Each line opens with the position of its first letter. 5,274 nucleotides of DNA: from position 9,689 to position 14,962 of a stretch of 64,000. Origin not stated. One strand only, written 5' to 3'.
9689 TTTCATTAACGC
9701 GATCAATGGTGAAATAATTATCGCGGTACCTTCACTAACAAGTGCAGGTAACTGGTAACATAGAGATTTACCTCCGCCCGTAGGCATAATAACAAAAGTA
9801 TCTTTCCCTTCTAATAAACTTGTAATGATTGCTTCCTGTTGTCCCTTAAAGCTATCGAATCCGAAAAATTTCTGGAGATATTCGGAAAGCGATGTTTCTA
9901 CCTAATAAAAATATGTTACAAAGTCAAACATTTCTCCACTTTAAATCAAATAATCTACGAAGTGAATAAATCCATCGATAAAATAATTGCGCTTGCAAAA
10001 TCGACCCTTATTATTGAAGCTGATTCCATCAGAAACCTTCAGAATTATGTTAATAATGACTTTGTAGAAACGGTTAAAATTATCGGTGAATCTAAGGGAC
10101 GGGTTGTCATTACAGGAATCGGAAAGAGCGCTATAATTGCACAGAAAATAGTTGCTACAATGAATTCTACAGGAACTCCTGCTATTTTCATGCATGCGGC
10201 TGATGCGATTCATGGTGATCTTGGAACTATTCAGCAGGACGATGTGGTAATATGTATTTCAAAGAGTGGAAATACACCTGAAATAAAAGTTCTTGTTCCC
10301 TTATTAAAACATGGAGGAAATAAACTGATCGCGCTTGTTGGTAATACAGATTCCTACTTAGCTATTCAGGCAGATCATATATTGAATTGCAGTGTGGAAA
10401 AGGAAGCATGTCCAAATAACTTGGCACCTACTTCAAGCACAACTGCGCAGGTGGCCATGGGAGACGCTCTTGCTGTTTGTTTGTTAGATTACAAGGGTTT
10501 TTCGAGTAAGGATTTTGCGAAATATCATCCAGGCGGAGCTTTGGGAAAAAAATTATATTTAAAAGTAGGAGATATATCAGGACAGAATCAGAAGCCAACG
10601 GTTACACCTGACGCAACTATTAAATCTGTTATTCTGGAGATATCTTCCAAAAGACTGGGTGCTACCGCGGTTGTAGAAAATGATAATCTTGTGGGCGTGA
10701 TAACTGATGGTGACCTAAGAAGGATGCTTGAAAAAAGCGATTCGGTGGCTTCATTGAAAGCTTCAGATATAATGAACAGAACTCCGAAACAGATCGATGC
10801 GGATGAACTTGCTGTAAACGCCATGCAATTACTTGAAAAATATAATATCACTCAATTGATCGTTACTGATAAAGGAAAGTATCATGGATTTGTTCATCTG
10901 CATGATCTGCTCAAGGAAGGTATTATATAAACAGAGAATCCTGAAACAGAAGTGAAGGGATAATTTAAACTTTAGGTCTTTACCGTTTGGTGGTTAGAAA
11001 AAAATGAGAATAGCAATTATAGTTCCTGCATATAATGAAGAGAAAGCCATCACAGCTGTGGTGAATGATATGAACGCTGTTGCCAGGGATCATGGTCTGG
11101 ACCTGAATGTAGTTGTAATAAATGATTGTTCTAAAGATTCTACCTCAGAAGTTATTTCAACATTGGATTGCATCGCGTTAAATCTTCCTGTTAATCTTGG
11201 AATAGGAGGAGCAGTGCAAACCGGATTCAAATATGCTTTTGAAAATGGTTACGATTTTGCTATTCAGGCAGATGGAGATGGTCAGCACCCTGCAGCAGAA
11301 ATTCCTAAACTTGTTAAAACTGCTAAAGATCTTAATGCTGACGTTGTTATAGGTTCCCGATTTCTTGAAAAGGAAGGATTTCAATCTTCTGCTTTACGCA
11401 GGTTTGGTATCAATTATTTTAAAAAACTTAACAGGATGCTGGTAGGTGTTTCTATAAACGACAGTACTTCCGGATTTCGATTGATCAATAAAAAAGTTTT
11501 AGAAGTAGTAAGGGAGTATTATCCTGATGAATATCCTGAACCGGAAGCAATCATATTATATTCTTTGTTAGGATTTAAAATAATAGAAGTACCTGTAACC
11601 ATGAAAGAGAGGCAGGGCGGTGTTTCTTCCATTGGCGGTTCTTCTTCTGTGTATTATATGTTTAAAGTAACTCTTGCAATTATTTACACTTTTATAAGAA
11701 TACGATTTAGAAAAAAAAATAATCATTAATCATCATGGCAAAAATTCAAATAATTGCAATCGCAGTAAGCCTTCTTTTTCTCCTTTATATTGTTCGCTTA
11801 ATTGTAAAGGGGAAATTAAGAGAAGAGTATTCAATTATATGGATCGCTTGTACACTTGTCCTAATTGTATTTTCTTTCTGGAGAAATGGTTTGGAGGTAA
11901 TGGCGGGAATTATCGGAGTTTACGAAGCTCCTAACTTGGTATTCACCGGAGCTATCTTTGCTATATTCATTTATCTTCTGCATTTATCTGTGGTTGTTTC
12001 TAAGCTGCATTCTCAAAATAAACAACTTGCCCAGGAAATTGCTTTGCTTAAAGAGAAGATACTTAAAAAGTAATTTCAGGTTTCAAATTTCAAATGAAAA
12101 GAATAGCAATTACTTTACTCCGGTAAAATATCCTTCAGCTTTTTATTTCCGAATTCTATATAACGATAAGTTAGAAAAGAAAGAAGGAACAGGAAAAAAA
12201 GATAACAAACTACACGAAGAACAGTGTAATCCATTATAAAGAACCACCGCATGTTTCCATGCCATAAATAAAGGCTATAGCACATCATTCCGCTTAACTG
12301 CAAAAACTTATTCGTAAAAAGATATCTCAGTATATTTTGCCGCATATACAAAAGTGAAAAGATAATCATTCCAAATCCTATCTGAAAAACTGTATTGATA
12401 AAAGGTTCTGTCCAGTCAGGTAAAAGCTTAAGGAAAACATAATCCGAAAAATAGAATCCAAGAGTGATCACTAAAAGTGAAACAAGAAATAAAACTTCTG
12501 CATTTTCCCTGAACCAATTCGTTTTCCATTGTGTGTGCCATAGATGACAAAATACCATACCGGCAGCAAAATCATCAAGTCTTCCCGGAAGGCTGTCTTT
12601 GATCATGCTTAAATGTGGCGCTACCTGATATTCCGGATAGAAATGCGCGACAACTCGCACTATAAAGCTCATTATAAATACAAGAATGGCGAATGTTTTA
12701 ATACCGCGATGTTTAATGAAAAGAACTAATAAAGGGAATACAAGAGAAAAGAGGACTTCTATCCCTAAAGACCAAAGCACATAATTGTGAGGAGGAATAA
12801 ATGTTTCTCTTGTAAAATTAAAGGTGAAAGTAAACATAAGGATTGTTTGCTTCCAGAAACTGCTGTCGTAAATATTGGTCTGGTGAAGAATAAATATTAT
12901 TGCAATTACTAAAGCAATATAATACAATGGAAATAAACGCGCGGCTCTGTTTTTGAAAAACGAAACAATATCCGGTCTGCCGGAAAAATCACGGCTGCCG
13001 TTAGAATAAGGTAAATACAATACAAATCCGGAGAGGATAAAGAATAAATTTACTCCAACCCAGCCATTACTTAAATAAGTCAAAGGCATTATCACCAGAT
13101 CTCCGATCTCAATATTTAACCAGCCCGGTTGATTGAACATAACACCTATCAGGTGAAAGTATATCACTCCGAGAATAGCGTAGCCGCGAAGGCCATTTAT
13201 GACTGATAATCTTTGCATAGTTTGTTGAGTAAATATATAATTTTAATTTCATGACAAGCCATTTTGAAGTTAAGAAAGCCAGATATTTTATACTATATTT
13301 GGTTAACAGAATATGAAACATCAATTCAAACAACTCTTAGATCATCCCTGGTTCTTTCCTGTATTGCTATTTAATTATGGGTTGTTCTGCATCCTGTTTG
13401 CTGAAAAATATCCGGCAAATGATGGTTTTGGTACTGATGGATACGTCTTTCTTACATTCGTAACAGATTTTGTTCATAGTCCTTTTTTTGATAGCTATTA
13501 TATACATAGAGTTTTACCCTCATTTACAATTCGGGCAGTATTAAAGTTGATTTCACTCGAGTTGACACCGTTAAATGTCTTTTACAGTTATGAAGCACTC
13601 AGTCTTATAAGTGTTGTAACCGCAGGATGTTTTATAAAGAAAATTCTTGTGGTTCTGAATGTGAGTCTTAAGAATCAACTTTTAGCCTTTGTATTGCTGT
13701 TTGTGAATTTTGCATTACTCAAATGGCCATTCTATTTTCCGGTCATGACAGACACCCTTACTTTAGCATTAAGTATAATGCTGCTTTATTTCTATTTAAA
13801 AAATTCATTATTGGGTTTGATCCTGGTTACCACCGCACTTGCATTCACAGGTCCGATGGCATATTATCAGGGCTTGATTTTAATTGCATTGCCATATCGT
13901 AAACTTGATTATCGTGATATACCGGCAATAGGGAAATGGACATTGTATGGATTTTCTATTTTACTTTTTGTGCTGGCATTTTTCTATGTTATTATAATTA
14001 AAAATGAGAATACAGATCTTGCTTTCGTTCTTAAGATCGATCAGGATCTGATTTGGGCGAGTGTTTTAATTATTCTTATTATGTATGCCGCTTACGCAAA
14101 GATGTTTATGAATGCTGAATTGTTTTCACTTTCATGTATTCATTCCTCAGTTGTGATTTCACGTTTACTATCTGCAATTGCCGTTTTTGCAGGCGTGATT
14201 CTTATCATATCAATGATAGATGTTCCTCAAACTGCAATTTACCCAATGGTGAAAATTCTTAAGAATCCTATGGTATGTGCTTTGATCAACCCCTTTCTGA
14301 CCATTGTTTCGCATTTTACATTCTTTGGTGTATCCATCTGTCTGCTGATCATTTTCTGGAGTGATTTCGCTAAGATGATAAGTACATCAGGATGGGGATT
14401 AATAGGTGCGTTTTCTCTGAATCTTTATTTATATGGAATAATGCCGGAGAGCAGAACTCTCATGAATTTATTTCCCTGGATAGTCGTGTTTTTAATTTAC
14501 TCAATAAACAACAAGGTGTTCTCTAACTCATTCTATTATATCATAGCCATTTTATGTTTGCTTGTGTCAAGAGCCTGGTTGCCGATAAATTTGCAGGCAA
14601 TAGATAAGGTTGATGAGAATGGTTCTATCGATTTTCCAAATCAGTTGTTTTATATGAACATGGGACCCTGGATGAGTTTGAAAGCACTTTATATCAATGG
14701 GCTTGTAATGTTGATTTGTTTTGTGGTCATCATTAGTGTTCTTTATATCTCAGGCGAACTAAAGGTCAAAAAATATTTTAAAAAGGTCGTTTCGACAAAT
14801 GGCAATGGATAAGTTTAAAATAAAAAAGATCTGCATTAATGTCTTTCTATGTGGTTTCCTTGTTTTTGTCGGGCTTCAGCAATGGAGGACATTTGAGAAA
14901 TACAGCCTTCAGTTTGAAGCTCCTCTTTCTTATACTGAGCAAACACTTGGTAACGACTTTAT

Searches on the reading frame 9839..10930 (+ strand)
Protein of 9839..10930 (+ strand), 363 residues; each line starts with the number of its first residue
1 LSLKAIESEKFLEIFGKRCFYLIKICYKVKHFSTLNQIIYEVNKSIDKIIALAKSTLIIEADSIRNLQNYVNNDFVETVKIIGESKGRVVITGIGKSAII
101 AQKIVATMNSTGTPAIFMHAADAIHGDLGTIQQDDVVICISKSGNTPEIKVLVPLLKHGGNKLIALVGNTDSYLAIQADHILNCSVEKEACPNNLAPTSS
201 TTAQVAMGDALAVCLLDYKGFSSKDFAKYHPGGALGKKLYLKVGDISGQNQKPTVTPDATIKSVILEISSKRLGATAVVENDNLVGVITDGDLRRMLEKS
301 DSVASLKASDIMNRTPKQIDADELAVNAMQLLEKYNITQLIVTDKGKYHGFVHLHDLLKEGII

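Call 22: search_protein_families(library=pfam, proteins=[window:9839-10930:+], max_evalue=0.001)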
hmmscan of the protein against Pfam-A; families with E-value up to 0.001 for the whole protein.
window:9839-10930:+ (363 aa): 2 families
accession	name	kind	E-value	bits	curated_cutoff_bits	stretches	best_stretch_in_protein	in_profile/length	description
PF01380.27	SIS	-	1e-26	93.7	25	1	86-213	5-130/131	SIS domain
PF00571.33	CBS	-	2.1e-19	70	24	2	308-360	1-54/57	CBS domain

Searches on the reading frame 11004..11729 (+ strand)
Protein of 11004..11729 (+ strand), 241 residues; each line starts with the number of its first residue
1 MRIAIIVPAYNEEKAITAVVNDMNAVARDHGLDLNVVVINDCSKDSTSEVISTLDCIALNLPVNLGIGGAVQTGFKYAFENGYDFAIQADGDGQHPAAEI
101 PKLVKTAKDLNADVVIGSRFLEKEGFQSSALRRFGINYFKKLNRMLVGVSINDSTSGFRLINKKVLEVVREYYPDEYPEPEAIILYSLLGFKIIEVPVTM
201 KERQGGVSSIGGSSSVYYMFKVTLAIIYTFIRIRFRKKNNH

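Call 22: search_protein_families(library=pfam, proteins=[window:11004-11729:+], max_evalue=0.001)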
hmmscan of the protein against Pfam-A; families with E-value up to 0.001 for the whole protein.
window:11004-11729:+ (241 aa): 1 family
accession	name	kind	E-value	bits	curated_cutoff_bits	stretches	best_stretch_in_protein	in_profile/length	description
PF00535.33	Glycos_transf_2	-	9.2e-25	87.9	23.3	1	5-168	2-166/168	Glycosyl transferase family 2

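Call 57: search_protein_families(library=ncbifam, proteins=[window:11004-11729:+], max_evalue=0.001)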
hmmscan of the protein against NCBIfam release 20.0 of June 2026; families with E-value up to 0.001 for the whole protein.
window:11004-11729:+ (241 aa): 11 families
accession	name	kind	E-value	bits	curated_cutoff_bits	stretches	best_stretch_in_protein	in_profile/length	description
NF058614.1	PPMAGASynPpgS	equivalog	1.4e-25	90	370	1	4-168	3-164/226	polyprenyl-phospho-N-acetylgalactosaminyl synthase PpgS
NF047588.1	GlcsyltransPgfSStrep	equivalog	3.4e-19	69.2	500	1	1-225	1-220/308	glycosyltransferase PgfS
NF041391.1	DPhHxTase_Halo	equivalog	2e-17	62.9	375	1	9-206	3-189/213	dolichyl-phosphate hexose transferase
TIGR04182.1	glyco_TIGR04182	equivalog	8.1e-16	58.3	325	1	3-205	2-195/293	S-layer glycoprotein N-glycosyltransferase AglJ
NF007986.1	PRK10714.1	equivalog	7.4e-15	54.7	529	1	2-230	7-230/316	undecaprenyl-phosphate 4-deoxy-4-formamido-L-arabinose transferase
TIGR03937.1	PgaC_IcaA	equivalog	2.7e-07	29.9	422.3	1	3-91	47-134/407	poly-beta-1,6-N-acetyl-D-glucosamine synthase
TIGR03469.1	HpnB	hypoth_equivalog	1.8e-06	27.2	379.25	1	3-132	46-185/386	hopene-associated glycosyltransferase HpnB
TIGR04283.1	glyco_like_mftF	equivalog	6.7e-06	25.9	182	1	3-59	1-54/221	TIGR04283 family arsenosugar biosynthesis glycosyltransferase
NF038302.1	EPS_HpsE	equivalog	1.1e-05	24.6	300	1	2-54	2-54/307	hormogonium polysaccharide biosynthesis glycosyltransferase HpsE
NF010496.0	PRK13915.1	equivalog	2.3e-05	23.6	262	1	2-50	32-80/307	glucosyl-3-phosphoglycerate synthase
NF047683.1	TeichurnBiosyTuaG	equivalog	7.5e-05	22.5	400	1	3-54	8-56/252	teichuronic acid biosynthesis protein TuaG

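Call 67: search_solved_structures(query=window:11004-11729:+, max_evalue=0.001)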
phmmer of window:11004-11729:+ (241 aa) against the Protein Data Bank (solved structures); distinct sequences matched with E-value up to 0.001: 9.
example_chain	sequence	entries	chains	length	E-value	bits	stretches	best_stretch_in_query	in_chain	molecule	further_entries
5mlz_A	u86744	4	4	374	6.1e-14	55.3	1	1-219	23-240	Dolichol monophosphate mannose synthase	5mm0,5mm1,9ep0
9hwj_A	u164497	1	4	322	2.3e-10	43.6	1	2-232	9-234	Undecaprenyl-phosphate 4-deoxy-4-formamido-L-arabinose transferase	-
9bhc_C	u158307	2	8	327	4.9e-10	42.5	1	2-232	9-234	Undecaprenyl-phosphate 4-deoxy-4-formamido-L-arabinose transferase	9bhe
8vxh_A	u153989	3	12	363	6.8e-10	42.1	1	2-232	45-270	Undecaprenyl-phosphate 4-deoxy-4-formamido-L-arabinose transferase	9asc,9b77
5eke_A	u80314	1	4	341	1.2e-07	34.7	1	2-171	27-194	Uncharacterized glycosyltransferase sll0501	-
5ekp_C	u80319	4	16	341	1.2e-07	34.7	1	2-171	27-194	Uncharacterized glycosyltransferase sll0501 | Glycosyltransferase sll0501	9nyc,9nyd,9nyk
9nye_A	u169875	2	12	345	1.3e-07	34.6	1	2-171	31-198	Glycosyltransferase sll0501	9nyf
5tze_C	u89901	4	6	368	0.00014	24.6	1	1-54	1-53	Glycosyl transferase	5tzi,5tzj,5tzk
5tz8_A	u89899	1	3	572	0.0002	24.2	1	1-54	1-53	Glycosyl transferase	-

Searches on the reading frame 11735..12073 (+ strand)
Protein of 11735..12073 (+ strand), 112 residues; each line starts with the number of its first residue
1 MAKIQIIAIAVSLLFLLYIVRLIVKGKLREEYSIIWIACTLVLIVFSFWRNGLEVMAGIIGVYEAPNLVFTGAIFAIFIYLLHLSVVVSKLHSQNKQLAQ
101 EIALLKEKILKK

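Call 3: search_protein_families(library=pfam, proteins=[window:11735-12073:+], max_evalue=0.01)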
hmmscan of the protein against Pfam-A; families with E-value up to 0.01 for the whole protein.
window:11735-12073:+ (112 aa): 1 family
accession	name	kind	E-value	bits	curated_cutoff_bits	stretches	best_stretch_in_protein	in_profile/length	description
PF10066.14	DUF2304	-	3.7e-28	98.3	25.5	1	4-107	2-105/106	Uncharacterized conserved protein (DUF2304)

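Call 4: search_protein_families(library=ncbifam, proteins=[window:11735-12073:+], max_evalue=0.01)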
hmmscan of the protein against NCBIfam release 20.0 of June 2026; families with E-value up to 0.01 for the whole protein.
window:11735-12073:+ (112 aa): 0 families

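Call 57: search_protein_families(library=ncbifam, proteins=[window:11735-12073:+], max_evalue=0.001)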
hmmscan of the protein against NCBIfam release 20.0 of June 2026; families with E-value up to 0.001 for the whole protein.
window:11735-12073:+ (112 aa): 0 families

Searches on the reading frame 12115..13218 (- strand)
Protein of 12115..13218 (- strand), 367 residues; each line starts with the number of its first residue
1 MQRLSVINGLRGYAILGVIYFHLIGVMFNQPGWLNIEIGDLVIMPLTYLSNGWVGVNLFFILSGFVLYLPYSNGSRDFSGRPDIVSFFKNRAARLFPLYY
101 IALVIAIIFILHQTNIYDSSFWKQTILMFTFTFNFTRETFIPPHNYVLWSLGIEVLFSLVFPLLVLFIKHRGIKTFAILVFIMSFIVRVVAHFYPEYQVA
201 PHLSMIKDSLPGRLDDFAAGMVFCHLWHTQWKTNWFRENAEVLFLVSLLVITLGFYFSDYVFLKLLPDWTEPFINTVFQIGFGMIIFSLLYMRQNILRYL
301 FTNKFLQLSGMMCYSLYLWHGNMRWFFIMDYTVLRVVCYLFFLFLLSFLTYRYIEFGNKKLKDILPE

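Call 3: search_protein_families(library=pfam, proteins=[window:12115-13218:-], max_evalue=0.01)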
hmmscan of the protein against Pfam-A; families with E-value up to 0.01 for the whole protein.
window:12115-13218:- (367 aa): 1 family
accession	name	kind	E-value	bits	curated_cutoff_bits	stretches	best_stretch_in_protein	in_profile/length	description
PF01757.29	Acyl_transf_3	-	6.4e-22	78.5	31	1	7-351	4-325/326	Acyltransferase domain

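Call 4: search_protein_families(library=ncbifam, proteins=[window:12115-13218:-], max_evalue=0.01)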
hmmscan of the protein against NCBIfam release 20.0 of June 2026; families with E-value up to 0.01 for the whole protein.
window:12115-13218:- (367 aa): 0 families

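Call 57: search_protein_families(library=ncbifam, proteins=[window:12115-13218:-], max_evalue=0.001)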
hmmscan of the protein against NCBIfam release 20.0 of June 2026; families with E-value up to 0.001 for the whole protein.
window:12115-13218:- (367 aa): 0 families

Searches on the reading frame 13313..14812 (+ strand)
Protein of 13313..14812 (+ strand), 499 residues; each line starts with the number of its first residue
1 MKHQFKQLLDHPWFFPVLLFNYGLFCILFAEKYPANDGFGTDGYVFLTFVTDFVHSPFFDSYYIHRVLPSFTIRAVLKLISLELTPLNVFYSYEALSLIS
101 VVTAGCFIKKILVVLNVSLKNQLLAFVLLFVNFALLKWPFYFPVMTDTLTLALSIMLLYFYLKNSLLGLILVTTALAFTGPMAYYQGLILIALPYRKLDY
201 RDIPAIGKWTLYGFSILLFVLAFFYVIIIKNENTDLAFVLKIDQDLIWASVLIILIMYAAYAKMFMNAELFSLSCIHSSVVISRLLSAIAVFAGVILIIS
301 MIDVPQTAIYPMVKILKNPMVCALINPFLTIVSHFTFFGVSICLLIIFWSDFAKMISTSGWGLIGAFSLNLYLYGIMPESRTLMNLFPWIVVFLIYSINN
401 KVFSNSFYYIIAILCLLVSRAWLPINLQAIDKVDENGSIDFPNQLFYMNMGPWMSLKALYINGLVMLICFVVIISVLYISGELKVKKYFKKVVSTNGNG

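Call 3: search_protein_families(library=pfam, proteins=[window:13313-14812:+], max_evalue=0.01)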
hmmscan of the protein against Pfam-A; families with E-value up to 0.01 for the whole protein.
window:13313-14812:+ (499 aa): 0 families

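Call 4: search_protein_families(library=ncbifam, proteins=[window:13313-14812:+], max_evalue=0.01)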
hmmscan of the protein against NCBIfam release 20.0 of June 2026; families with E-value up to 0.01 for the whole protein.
window:13313-14812:+ (499 aa): 0 families

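Call 35: search_protein_families(library=pfam, proteins=[window:13313-14812:+], max_evalue=10)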
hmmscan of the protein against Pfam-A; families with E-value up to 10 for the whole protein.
window:13313-14812:+ (499 aa): 0 families

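Call 65: find_homologous_proteins(query=window:13313-14812:+, max_evalue=0.001)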
Query window:13313-14812:+ (499 aa): 29 proteins with E <= 0.001 among 8000 candidates.
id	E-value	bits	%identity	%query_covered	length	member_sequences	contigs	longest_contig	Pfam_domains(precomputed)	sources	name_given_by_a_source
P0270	1.1e-262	891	81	99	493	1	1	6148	-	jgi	jgi:hypothetical protein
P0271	1.1e-202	693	90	71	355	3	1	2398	-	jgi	jgi:hypothetical protein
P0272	3.9e-190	651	62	96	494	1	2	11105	-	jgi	jgi:hypothetical protein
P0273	1.6e-164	567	55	96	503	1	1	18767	-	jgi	jgi:hypothetical protein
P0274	6.0e-164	565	54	97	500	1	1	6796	-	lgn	-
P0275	6.7e-164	565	54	98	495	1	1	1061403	-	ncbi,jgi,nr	ncbi:MAG: hypothetical protein K0Q95_1637 [Bacteroidota bacterium]|jgi:hypothetical protein|nr:hypot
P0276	5.6e-160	552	52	98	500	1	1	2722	-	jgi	jgi:hypothetical protein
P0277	1.2e-159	551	52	99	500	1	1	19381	-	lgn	-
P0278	3.9e-148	513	50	98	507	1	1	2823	-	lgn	-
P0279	3.5e-147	510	50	98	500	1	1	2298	-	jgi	jgi:hypothetical protein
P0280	8.7e-142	492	50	99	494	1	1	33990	-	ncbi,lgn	-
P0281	9.4e-127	442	46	95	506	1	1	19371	-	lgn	-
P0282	3.4e-125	437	45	95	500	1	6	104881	-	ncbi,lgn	-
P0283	5.8e-125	436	43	97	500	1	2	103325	-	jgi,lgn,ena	-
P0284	1.8e-121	425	44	95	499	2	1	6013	-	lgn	-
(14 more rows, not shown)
